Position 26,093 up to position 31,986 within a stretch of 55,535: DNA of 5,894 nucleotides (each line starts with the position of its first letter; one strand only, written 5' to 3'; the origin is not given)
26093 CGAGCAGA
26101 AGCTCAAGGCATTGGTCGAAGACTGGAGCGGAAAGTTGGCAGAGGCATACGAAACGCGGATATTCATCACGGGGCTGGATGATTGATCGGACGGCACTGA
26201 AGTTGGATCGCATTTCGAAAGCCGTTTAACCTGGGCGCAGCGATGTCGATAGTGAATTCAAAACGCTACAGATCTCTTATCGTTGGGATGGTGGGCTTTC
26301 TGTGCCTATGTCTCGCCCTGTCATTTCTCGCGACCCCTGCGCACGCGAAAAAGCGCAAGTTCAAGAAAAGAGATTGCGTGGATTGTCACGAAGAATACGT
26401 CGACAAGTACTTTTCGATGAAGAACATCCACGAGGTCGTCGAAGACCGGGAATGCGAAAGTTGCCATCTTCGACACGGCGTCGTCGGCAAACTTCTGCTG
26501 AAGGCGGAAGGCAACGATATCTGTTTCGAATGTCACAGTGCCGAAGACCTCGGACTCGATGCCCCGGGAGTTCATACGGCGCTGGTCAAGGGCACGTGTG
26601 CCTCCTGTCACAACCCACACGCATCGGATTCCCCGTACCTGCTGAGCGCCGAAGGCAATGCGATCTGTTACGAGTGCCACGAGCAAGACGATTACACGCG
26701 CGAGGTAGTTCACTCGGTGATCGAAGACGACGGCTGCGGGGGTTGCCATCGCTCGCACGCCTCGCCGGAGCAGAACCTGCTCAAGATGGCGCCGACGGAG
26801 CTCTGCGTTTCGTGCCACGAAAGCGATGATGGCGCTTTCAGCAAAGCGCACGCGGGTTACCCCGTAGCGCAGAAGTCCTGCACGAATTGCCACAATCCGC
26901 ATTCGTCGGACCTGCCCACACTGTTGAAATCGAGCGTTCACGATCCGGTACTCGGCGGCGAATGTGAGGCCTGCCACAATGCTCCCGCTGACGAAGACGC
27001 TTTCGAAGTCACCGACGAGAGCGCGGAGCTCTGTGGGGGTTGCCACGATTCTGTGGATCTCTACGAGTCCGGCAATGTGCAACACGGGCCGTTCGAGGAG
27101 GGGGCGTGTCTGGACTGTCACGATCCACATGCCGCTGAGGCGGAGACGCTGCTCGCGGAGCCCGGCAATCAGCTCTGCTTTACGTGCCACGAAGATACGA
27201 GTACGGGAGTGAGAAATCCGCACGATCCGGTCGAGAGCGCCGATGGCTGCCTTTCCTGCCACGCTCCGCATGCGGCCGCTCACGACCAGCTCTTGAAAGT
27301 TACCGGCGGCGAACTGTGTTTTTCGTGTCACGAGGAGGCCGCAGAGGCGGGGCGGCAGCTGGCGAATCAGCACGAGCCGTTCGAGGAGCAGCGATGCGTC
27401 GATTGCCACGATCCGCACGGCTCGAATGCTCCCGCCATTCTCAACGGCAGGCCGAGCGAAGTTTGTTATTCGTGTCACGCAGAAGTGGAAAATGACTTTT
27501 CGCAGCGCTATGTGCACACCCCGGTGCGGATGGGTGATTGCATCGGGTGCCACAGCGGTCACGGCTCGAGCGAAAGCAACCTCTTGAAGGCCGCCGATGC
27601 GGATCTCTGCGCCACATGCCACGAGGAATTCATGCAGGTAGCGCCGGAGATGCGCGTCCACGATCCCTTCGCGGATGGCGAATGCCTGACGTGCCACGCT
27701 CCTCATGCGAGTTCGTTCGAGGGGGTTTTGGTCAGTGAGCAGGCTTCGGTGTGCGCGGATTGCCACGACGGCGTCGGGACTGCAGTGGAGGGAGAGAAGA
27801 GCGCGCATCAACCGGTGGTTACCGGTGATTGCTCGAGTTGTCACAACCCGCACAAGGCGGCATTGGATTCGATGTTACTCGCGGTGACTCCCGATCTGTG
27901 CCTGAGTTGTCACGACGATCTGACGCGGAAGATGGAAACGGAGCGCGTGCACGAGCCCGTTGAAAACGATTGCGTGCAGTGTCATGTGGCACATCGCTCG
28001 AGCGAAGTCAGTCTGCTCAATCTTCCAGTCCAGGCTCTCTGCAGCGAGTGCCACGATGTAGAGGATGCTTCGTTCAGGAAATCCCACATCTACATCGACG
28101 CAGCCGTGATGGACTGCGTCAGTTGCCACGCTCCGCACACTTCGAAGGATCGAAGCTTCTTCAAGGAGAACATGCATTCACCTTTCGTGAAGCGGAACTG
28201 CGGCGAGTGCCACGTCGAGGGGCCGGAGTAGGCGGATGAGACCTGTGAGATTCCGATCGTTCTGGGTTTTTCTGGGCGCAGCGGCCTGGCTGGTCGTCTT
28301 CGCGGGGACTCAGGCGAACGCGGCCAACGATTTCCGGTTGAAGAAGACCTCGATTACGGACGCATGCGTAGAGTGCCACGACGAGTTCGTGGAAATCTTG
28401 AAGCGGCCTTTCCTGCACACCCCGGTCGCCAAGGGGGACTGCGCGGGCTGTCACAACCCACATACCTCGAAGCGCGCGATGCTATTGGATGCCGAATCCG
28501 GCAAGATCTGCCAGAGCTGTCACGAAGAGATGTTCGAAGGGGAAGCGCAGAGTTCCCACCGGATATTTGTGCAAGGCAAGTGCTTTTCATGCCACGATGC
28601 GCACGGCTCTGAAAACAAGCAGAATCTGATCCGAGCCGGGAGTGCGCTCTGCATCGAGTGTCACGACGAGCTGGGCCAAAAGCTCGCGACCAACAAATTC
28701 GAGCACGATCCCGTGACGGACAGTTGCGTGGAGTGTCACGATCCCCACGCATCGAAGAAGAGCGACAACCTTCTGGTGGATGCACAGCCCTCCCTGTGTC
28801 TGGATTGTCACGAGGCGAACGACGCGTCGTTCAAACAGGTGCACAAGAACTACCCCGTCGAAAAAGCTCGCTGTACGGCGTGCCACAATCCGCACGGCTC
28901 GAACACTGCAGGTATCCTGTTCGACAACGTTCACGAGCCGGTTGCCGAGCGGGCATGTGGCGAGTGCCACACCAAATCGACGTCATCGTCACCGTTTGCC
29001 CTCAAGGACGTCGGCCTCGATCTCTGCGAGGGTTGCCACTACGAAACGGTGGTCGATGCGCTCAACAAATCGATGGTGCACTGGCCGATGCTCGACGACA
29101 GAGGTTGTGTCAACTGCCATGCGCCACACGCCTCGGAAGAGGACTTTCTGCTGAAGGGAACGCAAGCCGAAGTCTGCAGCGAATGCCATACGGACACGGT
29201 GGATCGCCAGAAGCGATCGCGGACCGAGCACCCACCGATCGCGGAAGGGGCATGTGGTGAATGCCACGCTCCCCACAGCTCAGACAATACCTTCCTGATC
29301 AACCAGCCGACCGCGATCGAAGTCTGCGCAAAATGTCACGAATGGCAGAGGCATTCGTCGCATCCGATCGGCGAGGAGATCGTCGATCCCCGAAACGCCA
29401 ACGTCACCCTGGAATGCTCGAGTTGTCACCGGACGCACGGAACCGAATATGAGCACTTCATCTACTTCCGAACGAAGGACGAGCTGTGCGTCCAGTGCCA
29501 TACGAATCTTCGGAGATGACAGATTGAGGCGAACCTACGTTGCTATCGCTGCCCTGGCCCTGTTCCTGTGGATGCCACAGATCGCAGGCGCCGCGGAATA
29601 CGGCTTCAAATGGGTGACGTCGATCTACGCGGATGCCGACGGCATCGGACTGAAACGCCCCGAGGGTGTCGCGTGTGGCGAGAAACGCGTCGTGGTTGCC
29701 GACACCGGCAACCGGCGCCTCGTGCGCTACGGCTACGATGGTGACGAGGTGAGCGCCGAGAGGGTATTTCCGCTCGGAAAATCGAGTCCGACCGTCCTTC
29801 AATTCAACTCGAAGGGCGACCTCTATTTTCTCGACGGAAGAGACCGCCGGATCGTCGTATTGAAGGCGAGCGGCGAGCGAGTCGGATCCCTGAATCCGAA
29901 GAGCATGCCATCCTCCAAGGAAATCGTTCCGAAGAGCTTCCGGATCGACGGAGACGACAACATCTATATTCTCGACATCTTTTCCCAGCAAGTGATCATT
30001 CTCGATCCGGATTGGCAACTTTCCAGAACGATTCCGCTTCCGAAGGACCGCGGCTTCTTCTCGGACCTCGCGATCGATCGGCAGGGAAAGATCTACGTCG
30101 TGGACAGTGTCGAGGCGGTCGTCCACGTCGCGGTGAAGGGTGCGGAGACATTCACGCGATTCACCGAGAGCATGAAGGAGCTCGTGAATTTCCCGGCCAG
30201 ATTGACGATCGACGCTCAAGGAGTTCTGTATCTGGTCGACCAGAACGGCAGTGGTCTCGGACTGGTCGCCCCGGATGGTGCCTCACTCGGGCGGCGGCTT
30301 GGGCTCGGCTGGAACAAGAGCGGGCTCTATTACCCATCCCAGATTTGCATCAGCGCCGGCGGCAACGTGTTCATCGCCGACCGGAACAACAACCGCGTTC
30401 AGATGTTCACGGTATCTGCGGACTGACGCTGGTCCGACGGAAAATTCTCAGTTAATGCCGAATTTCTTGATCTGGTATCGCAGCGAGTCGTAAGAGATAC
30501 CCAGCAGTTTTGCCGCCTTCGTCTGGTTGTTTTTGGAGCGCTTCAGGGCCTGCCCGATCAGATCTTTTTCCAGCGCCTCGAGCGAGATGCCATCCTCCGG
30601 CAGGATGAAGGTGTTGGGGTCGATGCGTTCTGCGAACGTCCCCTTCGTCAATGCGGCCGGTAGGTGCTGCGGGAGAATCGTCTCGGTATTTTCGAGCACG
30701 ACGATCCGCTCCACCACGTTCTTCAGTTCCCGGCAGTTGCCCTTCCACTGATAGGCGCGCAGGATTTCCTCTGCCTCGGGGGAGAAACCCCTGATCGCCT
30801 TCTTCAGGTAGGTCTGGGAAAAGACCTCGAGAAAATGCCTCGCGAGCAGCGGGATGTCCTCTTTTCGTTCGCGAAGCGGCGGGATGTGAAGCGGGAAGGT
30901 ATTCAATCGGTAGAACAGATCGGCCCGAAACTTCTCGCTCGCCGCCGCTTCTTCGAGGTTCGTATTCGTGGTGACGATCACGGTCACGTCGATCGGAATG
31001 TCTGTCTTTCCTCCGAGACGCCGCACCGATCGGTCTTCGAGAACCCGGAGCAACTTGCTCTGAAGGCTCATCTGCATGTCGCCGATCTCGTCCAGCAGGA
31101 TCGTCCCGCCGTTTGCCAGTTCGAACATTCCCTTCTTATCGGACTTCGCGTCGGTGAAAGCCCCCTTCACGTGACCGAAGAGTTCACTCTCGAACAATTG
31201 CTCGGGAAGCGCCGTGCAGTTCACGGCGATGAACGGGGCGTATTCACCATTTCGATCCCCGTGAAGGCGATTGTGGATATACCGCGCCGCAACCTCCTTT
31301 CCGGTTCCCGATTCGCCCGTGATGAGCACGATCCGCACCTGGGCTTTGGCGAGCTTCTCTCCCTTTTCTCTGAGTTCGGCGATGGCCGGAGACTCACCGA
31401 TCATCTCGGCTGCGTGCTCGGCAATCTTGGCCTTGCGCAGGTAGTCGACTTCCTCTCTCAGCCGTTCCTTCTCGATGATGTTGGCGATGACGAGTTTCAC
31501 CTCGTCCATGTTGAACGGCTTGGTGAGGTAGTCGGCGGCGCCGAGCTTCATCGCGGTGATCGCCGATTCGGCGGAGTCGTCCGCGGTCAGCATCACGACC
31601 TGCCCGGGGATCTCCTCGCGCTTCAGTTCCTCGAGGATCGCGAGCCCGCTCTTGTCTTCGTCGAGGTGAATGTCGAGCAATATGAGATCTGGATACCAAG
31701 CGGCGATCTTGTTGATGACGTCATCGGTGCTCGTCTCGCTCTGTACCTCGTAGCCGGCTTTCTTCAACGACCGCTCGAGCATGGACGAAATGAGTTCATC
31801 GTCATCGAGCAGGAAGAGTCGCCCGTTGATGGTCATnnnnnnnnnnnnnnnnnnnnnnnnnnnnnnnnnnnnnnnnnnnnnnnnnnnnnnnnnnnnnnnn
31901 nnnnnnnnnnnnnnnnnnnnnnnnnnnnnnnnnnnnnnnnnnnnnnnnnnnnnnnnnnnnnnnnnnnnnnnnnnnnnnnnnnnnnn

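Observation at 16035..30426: Complete OmcS-type cytochrome-nanowire locus: subunit, candidate export/assembly machinery and giant charging cytochromes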

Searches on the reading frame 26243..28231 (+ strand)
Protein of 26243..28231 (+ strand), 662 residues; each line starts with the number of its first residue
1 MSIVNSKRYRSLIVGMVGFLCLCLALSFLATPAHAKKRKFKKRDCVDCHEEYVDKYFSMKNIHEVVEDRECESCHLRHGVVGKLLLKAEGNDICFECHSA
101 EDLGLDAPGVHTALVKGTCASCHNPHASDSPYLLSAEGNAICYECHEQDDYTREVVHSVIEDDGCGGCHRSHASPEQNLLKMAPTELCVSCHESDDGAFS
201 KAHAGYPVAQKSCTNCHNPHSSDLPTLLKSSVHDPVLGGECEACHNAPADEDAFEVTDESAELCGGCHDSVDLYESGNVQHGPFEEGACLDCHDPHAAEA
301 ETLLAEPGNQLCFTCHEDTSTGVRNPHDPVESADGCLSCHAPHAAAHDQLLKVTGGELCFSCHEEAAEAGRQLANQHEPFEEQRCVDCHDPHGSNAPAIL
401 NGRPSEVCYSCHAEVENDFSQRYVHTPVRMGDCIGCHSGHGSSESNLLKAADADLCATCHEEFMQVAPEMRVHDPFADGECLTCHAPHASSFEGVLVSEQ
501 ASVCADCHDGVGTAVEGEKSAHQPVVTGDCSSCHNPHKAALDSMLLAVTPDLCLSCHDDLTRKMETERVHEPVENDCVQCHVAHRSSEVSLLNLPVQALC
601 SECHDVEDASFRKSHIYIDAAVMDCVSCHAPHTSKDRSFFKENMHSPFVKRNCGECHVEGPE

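Call 4: search_protein_families(library=pfam, proteins=[window:26243-28231:+], max_evalue=0.01)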
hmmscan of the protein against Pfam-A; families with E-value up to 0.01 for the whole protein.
window:26243-28231:+ (662 aa): 6 families
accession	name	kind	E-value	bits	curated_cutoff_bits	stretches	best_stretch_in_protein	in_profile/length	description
PF09699.15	Paired_CXXCH_1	-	5.6e-145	471.3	20.6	13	281-319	1-39/41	Doubled CXXCH motif (Paired_CXXCH_1)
PF14522.11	Cytochrome_C7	-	7.3e-30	103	24.8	6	500-558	12-67/67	Cytochrome c7 and related cytochrome c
PF14537.11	Cytochrom_c3_2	-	9.1e-30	103.4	25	4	432-509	8-79/79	Cytochrome c3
PF02085.21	Cytochrom_CIII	-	7.4e-17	62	22.9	2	375-460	23-101/101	Class III cytochrome C family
PF22113.1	Mtrc-MtrF_II-IV_dom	-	1.6e-15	57.5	30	0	140-327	7-175/176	Outer membrane cytochrome MtrC/MtrF-like, domains II/IV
PF22678.1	Cytochrom_c_NrfB-like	-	1.8e-13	51.2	27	1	88-131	30-73/89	Cytochrome c-type protein NrfB-like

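Call 5: search_protein_families(library=ncbifam, proteins=[window:26243-28231:+], max_evalue=0.01)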
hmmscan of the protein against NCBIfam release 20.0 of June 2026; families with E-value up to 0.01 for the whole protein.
window:26243-28231:+ (662 aa): 9 families
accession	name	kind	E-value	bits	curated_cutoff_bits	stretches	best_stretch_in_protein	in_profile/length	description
TIGR01905.1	paired_CXXCH_1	subfamily_domain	1.2e-136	444.4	25.2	13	281-319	1-39/41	doubled CXXCH domain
TIGR03508.1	decahem_SO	subfamily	1.4e-87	293.4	192.2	6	240-397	96-257/258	DmsE family decaheme c-type cytochrome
NF041028.1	decahem_GSU2203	exception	1.5e-86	290.5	325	7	335-466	127-258/317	GSU2203 family decaheme c-type cytochrome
TIGR03507.1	decahem_SO1788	subfamily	1e-18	67.2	209.3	5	41-111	242-314/672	OmcA/MtrC family decaheme c-type cytochrome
TIGR03153.1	cytochr_NrfH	equivalog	1e-16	61.2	134.2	2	19-148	5-135/138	cytochrome c nitrite reductase small subunit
NF045722.1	c3_cytochr_TmcA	equivalog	4.1e-14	52.5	114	0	142-195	60-113/125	acidic tetraheme cytochrome c3 TmcA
NF047727.1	4hemeCytCCctA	equivalog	1.2e-10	41.5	180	2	516-605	26-105/109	tetraheme c-type cytochrome CctA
TIGR03146.1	cyt_nit_nrfB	equivalog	4e-08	33.7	166.6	0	38-130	36-123/145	cytochrome c nitrite reductase pentaheme subunit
NF008659.0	PRK11659.1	equivalog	8e-08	32.2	184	0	136-195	107-170/188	cytochrome c nitrite reductase pentaheme subunit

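Call 62: search_solved_structures(query=window:26243-28231:+, max_evalue=0.001)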
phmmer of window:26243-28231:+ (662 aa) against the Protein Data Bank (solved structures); distinct sequences matched with E-value up to 0.001: 3.
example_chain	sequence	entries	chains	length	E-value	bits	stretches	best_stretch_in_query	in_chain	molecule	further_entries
6r2q_A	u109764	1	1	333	4.8e-21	78.2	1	300-461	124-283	Cystathionine beta-synthase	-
2ozy_A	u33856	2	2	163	8e-05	24.6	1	88-148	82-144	Cytochrome c-type protein nrfB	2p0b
28pb_A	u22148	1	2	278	9.7e-05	24.3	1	333-440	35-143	Cytochrome c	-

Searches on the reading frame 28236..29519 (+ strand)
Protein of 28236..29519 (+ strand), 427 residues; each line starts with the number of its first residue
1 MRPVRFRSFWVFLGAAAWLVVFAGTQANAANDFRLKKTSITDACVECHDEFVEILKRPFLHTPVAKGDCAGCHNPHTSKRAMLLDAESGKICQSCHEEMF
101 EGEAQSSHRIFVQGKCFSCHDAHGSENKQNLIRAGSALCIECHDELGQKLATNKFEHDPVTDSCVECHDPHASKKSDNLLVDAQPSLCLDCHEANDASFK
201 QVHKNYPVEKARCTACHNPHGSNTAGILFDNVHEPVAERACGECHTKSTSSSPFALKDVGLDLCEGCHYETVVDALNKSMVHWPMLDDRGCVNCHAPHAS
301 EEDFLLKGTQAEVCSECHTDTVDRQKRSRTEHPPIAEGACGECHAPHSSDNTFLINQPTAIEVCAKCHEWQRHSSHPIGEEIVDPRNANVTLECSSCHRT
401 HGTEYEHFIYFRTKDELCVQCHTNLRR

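Call 4: search_protein_families(library=pfam, proteins=[window:28236-29519:+], max_evalue=0.01)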
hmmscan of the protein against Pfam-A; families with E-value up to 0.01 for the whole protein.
window:28236-29519:+ (427 aa): 6 families
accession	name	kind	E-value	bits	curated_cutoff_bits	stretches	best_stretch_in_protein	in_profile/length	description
PF09699.15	Paired_CXXCH_1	-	6.6e-86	282.2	20.6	8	61-99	1-39/41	Doubled CXXCH motif (Paired_CXXCH_1)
PF14537.11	Cytochrom_c3_2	-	3.3e-20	72.8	25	5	238-319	6-79/79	Cytochrome c3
PF14522.11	Cytochrome_C7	-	8.4e-18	64.4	24.8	5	311-369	13-67/67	Cytochrome c7 and related cytochrome c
PF22678.1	Cytochrom_c_NrfB-like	-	4.7e-11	43.5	27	0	32-92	24-86/89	Cytochrome c-type protein NrfB-like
PF22113.1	Mtrc-MtrF_II-IV_dom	-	2.4e-10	40.7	30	1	137-299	7-167/176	Outer membrane cytochrome MtrC/MtrF-like, domains II/IV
PF02085.21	Cytochrom_CIII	-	2.8e-10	40.9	22.9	0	105-192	22-101/101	Class III cytochrome C family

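Call 5: search_protein_families(library=ncbifam, proteins=[window:28236-29519:+], max_evalue=0.01)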
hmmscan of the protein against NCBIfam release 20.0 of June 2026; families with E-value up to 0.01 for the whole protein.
window:28236-29519:+ (427 aa): 9 families
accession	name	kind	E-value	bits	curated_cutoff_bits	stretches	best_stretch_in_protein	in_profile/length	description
TIGR01905.1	paired_CXXCH_1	subfamily_domain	6.9e-80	262.7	25.2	8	61-100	1-40/41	doubled CXXCH domain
TIGR03508.1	decahem_SO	subfamily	2.3e-61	207.5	192.2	4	105-224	134-256/258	DmsE family decaheme c-type cytochrome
NF041028.1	decahem_GSU2203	exception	9.5e-43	146.6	325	3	35-195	95-255/317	GSU2203 family decaheme c-type cytochrome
TIGR03153.1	cytochr_NrfH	equivalog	2.8e-12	46.9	134.2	1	308-425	25-136/138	cytochrome c nitrite reductase small subunit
NF008659.0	PRK11659.1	equivalog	1.8e-11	44.1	184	3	180-252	105-174/188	cytochrome c nitrite reductase pentaheme subunit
NF045722.1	c3_cytochr_TmcA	equivalog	2.9e-11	43.3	114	1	92-145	60-112/125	acidic tetraheme cytochrome c3 TmcA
NF045713.1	CxxCH_16_HmcA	equivalog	5.7e-11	41.7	400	2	41-178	132-262/541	sulfate respiration complex hexadecaheme cytochrome HmcA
TIGR03146.1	cyt_nit_nrfB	equivalog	6.2e-10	39.5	166.6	0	132-193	80-142/145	cytochrome c nitrite reductase pentaheme subunit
TIGR04257.1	nanowire_3heme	domain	0.00019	21.5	40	1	311-369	23-75/75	c(7)-type cytochrome triheme domain-containing protein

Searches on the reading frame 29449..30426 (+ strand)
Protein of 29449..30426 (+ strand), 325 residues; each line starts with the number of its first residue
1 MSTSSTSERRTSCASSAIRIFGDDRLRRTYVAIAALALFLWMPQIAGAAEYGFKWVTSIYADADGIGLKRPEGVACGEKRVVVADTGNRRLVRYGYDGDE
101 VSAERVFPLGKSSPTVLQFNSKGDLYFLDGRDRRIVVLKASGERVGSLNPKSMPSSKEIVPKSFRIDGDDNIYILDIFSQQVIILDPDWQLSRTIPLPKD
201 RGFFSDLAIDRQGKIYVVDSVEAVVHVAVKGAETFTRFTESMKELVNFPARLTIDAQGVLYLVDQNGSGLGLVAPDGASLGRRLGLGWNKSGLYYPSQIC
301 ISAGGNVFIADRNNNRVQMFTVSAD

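Call 4: search_protein_families(library=pfam, proteins=[window:29449-30426:+], max_evalue=0.01)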
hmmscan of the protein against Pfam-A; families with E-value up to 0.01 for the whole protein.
window:29449-30426:+ (325 aa): 5 families
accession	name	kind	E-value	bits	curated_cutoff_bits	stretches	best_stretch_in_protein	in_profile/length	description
PF01436.27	NHL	-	3.8e-15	55.5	20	1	293-320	1-28/28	NHL repeat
PF24684.1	Vgb_lyase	-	0.00038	19.8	50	1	72-278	16-212/290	Virginiamycin B lyase family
PF08450.18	SGL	-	0.00045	20.3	26.3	0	168-261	10-100/246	SMP-30/Gluconolactonase/LRE-like region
PF14433.11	SUKH-3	-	0.00053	20.6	23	0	195-222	101-128/146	SUKH-3 immunity protein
PF25021.1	TEN_NHL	-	0.0028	17.1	27.1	0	293-318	329-354/357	Teneurin NHL domain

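Call 5: search_protein_families(library=ncbifam, proteins=[window:29449-30426:+], max_evalue=0.01)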
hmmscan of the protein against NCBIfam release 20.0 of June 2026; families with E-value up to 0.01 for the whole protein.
window:29449-30426:+ (325 aa): 2 families
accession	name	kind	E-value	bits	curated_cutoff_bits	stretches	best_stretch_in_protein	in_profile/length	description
NF035926.1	scyF_NHL_VPEP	equivalog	1.1e-14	54.3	350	2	200-321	148-274/376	scytonemin biosynthesis PEP-CTERM protein ScyF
NF033206.1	ScyE_fam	subfamily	0.0013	18.4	80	0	205-265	256-320/333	ScyD/ScyE family protein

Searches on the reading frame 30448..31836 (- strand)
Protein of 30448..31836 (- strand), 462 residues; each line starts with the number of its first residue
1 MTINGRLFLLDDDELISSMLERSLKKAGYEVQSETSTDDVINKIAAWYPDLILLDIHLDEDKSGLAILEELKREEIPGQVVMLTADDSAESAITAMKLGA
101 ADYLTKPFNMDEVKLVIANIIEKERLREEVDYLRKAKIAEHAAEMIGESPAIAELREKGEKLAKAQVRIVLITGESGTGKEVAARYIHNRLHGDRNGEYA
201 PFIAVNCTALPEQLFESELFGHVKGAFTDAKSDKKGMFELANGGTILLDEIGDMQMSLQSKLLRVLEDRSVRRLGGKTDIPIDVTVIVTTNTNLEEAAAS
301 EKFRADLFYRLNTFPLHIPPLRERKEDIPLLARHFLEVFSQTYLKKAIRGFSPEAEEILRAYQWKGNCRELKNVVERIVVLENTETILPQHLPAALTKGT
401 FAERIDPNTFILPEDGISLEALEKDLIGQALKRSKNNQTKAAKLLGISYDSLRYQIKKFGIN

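Call 31: search_protein_families(library=pfam, proteins=[window:30448-31836:-], max_evalue=0.001)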
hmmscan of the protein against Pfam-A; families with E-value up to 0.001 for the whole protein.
window:30448-31836:- (462 aa): 10 families
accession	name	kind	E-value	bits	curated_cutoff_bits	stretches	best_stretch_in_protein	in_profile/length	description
PF00158.32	Sigma54_activat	-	8.3e-63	211.5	20.2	1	145-316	1-167/168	Sigma-54 interaction domain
PF25601.1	AAA_lid_14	-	9.6e-27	93.1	27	1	322-400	1-78/87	AAA+ ATPase lid domain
PF00072.30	Response_reg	-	4.4e-22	78.8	30.2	1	8-115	2-108/111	Response regulator receiver domain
PF14532.12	Sigma54_activ_2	-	3e-18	66.8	25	1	146-321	1-138/138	Sigma-54 interaction domain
PF02954.25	HTH_8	-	9.8e-14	51.3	22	1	418-459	1-42/42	Bacterial regulatory protein, Fis family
PF07728.20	AAA_5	-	2.5e-08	34.5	22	1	170-302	2-134/139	AAA domain (dynein-related subfamily)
PF00004.35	AAA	-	1.3e-06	29.3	21.2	1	170-292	1-110/131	ATPase family associated with various cellular activities (AAA)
PF07724.20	AAA_2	-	1.4e-05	25.7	27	1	170-301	6-134/166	AAA domain (Cdc48 subfamily)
PF13191.12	AAA_16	-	0.0002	22.4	32.6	1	151-226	8-85/167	AAA ATPase domain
PF20030.5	bpMoxR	-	0.00093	18.8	27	0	170-301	34-154/205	MoxR domain in the MoxR-vWA-beta-propeller ternary systems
